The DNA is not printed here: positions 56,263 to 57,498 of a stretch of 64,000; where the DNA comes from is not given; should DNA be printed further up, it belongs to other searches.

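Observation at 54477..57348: Three tandem signal-peptide-less NMT1/THI5/SsuA-fold paralogs with an invariant HGK................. motif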

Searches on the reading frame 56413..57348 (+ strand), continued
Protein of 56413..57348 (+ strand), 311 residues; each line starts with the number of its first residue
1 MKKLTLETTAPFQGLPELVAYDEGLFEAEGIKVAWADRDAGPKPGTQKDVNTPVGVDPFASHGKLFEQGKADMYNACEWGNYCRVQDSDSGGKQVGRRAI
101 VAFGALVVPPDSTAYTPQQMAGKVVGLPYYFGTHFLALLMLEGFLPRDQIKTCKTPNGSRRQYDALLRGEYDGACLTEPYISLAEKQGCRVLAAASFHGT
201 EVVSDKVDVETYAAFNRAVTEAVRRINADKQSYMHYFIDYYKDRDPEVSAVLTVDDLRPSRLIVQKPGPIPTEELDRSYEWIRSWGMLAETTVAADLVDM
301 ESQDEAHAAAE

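Call 24: predict_structure(alignment_id=A2)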
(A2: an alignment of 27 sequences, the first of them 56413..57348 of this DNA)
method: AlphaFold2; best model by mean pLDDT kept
length: 311 residues; sequences in the alignment: 27
mean_pLDDT: 75.2   pTM: 0.80
mean pLDDT of the five models: 75.2, 75.1, 74.2, 71.2, 71.0
residues with pLDDT >= 90: 74; 70-90: 145; 50-70: 46; < 50: 46
segments of 3 or more residues with pLDDT < 50: 58-96, 200-204
pLDDT, mean of each block of 10 residues (from residue 1): 64 73 90 68 78 66 37 36 40 47 87 96 89 72 91 86 93 91 95 75 58 84 91 81 82 88 79 74 75 71 73 71
secondary structure, 60 per line:
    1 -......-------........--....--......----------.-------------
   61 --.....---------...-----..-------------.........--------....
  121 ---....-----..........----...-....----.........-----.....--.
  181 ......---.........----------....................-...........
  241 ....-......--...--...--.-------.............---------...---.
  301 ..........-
elements in order: E2-7 H15-22 H25-28 E31-36 H63-67 E100-108 H117-120 E124-127 H133-142 E151-154 H159-167 E173-177 H180-186 E190-198 H209-228 H230-244 H246-251 H272-284 H300-310

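Call 25: search_protein_representatives(alignment_id=A2)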
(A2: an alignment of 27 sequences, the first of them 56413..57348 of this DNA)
Query: 27 sequences, 310 profile positions. Proteins with E-value up to 0.001 (for the whole library): 1006; up to 1e-10: 526; up to 1e-30: 149. The best 150 are listed.
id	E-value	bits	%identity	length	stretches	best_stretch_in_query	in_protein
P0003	2.4e-170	581.9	-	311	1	1-310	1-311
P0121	1.7e-150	516.6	-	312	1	1-310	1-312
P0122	5.2e-129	446.1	-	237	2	176-309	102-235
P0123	3.2e-106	371.2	-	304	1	24-247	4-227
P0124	2.5e-101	355.2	-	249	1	6-202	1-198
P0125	1.9e-95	335.9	-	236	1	1-181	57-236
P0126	2.8e-94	332.0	-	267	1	1-177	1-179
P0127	1.4e-92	326.4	-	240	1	44-225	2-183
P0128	1.7e-88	313.0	-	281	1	1-191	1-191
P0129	1.7e-88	313.0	-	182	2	1-98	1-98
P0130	6.7e-87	307.8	-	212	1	1-149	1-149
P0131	6.3e-86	304.6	-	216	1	2-189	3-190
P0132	9.7e-86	304.0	-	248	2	65-191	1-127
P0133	7.4e-85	301.1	-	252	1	2-184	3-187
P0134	7.4e-79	281.4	-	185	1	148-310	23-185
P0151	9.4e-62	225.2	-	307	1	2-300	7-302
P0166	7.1e-52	192.7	-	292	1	1-301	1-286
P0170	9.7e-51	189.0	-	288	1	1-298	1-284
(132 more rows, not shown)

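Call 31: fold_search(model_id=the predicted structure, library=pdb)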
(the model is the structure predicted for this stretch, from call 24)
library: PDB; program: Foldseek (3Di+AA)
matches with E <= 10: 815; with E <= 0.001: 197
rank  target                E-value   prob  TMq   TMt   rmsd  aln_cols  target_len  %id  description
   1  3uif                  2.2e-08  1.00  0.53  0.51   7.0       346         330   16  CRYSTAL STRUCTURE OF putative sulfonate ABC transporter, periplasmic sulfonate-binding protein SsuA from Methylobacillus (released 2011-11-23)
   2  3ksj                  6.4e-08  1.00  0.57  0.61   6.1       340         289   14  The alkanesulfonate-binding protein SsuA from Xabthomonas axonopodis pv. citri bound to MES (released 2010-10-13)
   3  3qsl_A                9.7e-08  1.00  0.52  0.51   8.1       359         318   14  Structure of CAE31940 from Bordetella bronchiseptica RB50 (released 2011-03-23)
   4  3ksx                  1.2e-07  1.00  0.57  0.61   6.1       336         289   13  The alkanesulfonate-binding protein SsuA from Xanthomonas axonopodis pv. citri bound to MOPS (released 2010-10-13)
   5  2x26_A                1.3e-07  1.00  0.53  0.53   8.0       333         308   13  Crystal structure of the periplasmic aliphatic sulphonate binding protein SsuA from Escherichia coli (released 2010-04-14)
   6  6ssy_B                1.5e-07  1.00  0.55  0.57   6.8       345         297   15  Taurine ABC transporter substrate binding protein TauA from E. coli in complex with 2-Aminoethylphosphonic acid (released 2019-12-18)
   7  2de3_B                3.2e-07  1.00  0.53  0.48   7.9       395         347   13  Crystal structure of DSZB C27S mutant in complex with 2'-hydroxybiphenyl-2-sulfinic acid (released 2006-08-01)
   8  2x26_B                3.4e-07  1.00  0.55  0.58   8.2       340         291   14  Crystal structure of the periplasmic aliphatic sulphonate binding protein SsuA from Escherichia coli (released 2010-04-14)
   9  4h67_G                4.1e-07  1.00  0.56  0.54   6.0       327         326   14  Crystal structure of HMP synthase Thi5 from S. cerevisiae (released 2012-10-17)
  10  4h6d_E                4.3e-07  1.00  0.53  0.54   6.1       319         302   13  Crystal structure of PLP-soaked HMP synthase Thi5 from S. cerevisiae (released 2012-10-17)
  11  4h67_H                4.6e-07  1.00  0.55  0.56   5.6       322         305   13  Crystal structure of HMP synthase Thi5 from S. cerevisiae (released 2012-10-17)
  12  4esx_A                6.2e-07  1.00  0.57  0.57   5.6       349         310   12  Crystal structure of C. albicans Thi5 complexed with PLP (released 2012-09-19)
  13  4h67_A                6.5e-07  1.00  0.49  0.46  11.0       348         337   14  Crystal structure of HMP synthase Thi5 from S. cerevisiae (released 2012-10-17)
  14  2de3_A                6.9e-07  1.00  0.52  0.48   8.2       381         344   14  Crystal structure of DSZB C27S mutant in complex with 2'-hydroxybiphenyl-2-sulfinic acid (released 2006-08-01)
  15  4h67_B                7.8e-07  1.00  0.55  0.55   5.9       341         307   12  Crystal structure of HMP synthase Thi5 from S. cerevisiae (released 2012-10-17)
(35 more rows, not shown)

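Call 33: find_encoding_contigs(protein=P0151, flank=8000, max_places=4)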
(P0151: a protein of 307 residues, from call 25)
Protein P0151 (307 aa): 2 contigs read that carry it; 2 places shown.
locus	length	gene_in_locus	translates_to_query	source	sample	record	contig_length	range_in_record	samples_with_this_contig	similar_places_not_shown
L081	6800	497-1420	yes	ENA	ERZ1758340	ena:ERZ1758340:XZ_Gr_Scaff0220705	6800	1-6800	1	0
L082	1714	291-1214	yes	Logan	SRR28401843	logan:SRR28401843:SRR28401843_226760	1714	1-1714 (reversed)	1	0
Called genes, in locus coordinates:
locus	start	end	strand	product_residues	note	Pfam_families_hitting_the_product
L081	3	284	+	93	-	?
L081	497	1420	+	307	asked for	PF09084:NMT1 (faint)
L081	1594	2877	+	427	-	PF07690:MFS_1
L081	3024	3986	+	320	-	PF04909:Amidohydro_2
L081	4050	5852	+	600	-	PF01019:G_glu_transpept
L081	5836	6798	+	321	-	?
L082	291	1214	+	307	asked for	PF09084:NMT1 (faint)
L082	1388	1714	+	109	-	?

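Call 34: find_encoding_contigs(protein=P0166, flank=8000, max_places=4)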
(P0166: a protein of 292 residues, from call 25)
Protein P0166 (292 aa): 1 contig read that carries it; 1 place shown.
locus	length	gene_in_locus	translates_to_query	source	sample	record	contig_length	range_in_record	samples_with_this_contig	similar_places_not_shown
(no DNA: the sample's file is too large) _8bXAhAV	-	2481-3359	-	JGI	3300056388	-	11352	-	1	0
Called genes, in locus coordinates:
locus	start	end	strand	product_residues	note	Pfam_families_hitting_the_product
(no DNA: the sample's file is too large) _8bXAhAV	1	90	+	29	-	?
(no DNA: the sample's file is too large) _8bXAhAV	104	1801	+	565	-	PF02538:Hydantoinase_B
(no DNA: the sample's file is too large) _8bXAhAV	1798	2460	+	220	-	-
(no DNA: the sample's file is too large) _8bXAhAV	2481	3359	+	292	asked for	PF09084:NMT1 (faint), PF12974:Phosphonate-bd (weak)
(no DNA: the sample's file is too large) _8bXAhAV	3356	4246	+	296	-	PF01418:HTH_6, PF01380:SIS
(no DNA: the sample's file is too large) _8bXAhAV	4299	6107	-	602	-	PF13481:AAA_25 (faint), PF00004:AAA (faint), PF00005:ABC_tran, PF02463:SMC_N (faint), PF13191:AAA_16 (faint), PF13304:AAA_21 (faint), PF00005:ABC_tran, PF08352:oligo_HPY, +3 more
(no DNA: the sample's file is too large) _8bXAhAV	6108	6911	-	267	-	PF00528:BPD_transp_1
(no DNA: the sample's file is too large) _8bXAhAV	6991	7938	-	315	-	PF19300:BPD_transp_1_N, PF00528:BPD_transp_1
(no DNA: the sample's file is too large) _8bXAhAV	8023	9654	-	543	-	PF00496:SBP_bac_5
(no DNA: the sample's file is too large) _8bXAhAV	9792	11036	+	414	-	PF01321:Creatinase_N, PF00557:Peptidase_M24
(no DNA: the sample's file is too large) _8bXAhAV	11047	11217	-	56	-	-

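Call 35: find_encoding_contigs(protein=P0014, flank=9000, max_places=2)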
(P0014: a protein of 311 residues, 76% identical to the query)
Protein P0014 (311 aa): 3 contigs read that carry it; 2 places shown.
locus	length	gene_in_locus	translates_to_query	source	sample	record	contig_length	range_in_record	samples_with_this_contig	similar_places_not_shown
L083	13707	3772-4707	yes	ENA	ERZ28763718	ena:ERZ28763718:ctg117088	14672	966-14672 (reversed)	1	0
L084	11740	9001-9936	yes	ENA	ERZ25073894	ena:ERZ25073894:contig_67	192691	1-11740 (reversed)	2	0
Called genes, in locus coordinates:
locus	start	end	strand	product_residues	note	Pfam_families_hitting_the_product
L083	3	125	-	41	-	?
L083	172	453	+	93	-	-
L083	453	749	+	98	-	-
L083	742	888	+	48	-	-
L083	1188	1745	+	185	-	-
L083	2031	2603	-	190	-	PF00872:Transposase_mut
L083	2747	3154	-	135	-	-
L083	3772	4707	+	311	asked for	-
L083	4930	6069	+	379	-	PF04551:GcpE, PF26540:GcpE_C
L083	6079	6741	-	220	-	PF00892:EamA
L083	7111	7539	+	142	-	PF00472:RF-1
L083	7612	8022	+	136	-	PF01641:SelR, PF24046:At4g08330 (faint)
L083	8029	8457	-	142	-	PF19662:DUF6165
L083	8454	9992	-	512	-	PF13424:TPR_12 (weak), PF13432:TPR_16, PF23914:TPR_CcmH_CycH (weak), PF13414:TPR_11 (weak), PF14559:TPR_19 (weak), PF14559:TPR_19, PF13424:TPR_12, PF13432:TPR_16, +15 more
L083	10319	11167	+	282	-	PF05368:NmrA, PF13460:NAD_binding_10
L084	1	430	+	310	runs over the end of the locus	PF12760:Zn_ribbon_IS1595 (weak), PF12762:DDE_Tnp_IS1595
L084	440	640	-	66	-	-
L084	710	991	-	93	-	-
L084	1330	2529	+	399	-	PF00355:Rieske, PF00848:Ring_hydroxyl_A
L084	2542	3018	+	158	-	PF13577:SnoaL_4, PF00866:Ring_hydroxyl_B (weak)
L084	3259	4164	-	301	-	PF04909:Amidohydro_2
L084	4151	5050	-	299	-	PF00126:HTH_1, PF03466:LysR_substrate, PF13531:SBP_bac_11 (weak)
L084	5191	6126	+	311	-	-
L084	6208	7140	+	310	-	-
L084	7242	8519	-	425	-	PF00872:Transposase_mut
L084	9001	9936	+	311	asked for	-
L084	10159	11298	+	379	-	PF04551:GcpE, PF26540:GcpE_C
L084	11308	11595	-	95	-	PF00892:EamA (weak)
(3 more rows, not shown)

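Call 36: find_encoding_contigs(protein=P0021, flank=9000, max_places=2)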
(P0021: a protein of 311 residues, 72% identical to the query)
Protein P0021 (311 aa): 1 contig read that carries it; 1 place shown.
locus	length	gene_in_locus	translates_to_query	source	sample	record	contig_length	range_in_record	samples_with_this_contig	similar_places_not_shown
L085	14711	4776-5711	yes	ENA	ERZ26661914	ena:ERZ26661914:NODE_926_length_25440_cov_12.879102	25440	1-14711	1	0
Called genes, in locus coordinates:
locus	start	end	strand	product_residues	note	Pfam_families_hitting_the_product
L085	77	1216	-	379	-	PF03739:LptF_LptG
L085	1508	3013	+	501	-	PF02789:Peptidase_M17_N, PF00883:Peptidase_M17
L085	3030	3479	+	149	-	PF04364:DNA_pol3_chi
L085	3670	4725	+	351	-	PF02900:LigB (faint)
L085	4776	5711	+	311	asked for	-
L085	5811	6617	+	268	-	PF06707:DUF1194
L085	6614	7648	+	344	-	PF03401:TctC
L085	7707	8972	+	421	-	PF02771:Acyl-CoA_dh_N, PF08028:Acyl-CoA_dh_2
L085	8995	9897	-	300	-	PF00288:GHMP_kinases_N, PF08544:GHMP_kinases_C (weak)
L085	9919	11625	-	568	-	PF13432:TPR_16 (faint), PF13424:TPR_12 (faint), PF13176:TPR_7 (faint), PF13181:TPR_8 (faint), PF09976:TPR_21 (weak), PF00515:TPR_1 (weak), PF07719:TPR_2 (weak), PF13414:TPR_11, +12 more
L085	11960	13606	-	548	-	PF00890:FAD_binding_2 (faint), PF01266:DAO (weak), PF01946:Thi4 (faint), PF07992:Pyr_redox_2 (weak), PF13450:NAD_binding_8 (weak), PF21162:ETFQO_UQ-bd, PF05187:Fer4_ETF_QO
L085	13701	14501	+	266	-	PF03167:UDG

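Call 37: find_encoding_contigs(protein=P0035, flank=9000, max_places=2)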
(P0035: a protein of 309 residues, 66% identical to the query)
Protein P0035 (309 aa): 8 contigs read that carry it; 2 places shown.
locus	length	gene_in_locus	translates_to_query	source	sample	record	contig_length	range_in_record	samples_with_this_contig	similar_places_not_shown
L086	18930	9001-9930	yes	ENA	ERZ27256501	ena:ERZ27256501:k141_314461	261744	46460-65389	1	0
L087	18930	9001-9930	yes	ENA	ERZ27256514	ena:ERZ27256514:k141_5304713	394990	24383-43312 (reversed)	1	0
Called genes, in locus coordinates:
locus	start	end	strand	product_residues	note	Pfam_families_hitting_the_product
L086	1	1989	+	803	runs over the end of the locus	PF01315:Ald_Xan_dh_C, PF02738:MoCoBD_1, PF20256:MoCoBD_2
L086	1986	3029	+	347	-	PF00753:Lactamase_B, PF21221:B_lactamase-like_C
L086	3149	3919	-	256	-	PF12146:Hydrolase_4, PF00561:Abhydrolase_1, PF12697:Abhydrolase_6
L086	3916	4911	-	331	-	PF14226:DIOX_N, PF03171:2OG-FeII_Oxy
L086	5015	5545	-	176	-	PF13577:SnoaL_4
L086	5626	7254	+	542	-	PF00732:GMC_oxred_N, PF00890:FAD_binding_2 (faint), PF05199:GMC_oxred_C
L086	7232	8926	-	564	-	PF00501:AMP-binding, PF13193:AMP-binding_C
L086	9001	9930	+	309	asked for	-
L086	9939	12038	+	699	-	PF05378:Hydant_A_N, PF01968:Hydantoinase_A, PF19278:Hydant_A_C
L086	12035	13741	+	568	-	PF02538:Hydantoinase_B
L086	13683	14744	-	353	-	PF13515:FUSC_2, PF04632:FUSC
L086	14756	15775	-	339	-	PF03401:TctC (faint)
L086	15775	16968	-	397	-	PF12006:DUF3500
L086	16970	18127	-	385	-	PF00296:Bac_luciferase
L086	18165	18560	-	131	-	PF01042:Ribonuc_L-PSP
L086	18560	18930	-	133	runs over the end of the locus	PF12973:Cupin_7, PF14499:DUF4437 (weak), PF07883:Cupin_2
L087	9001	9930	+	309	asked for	-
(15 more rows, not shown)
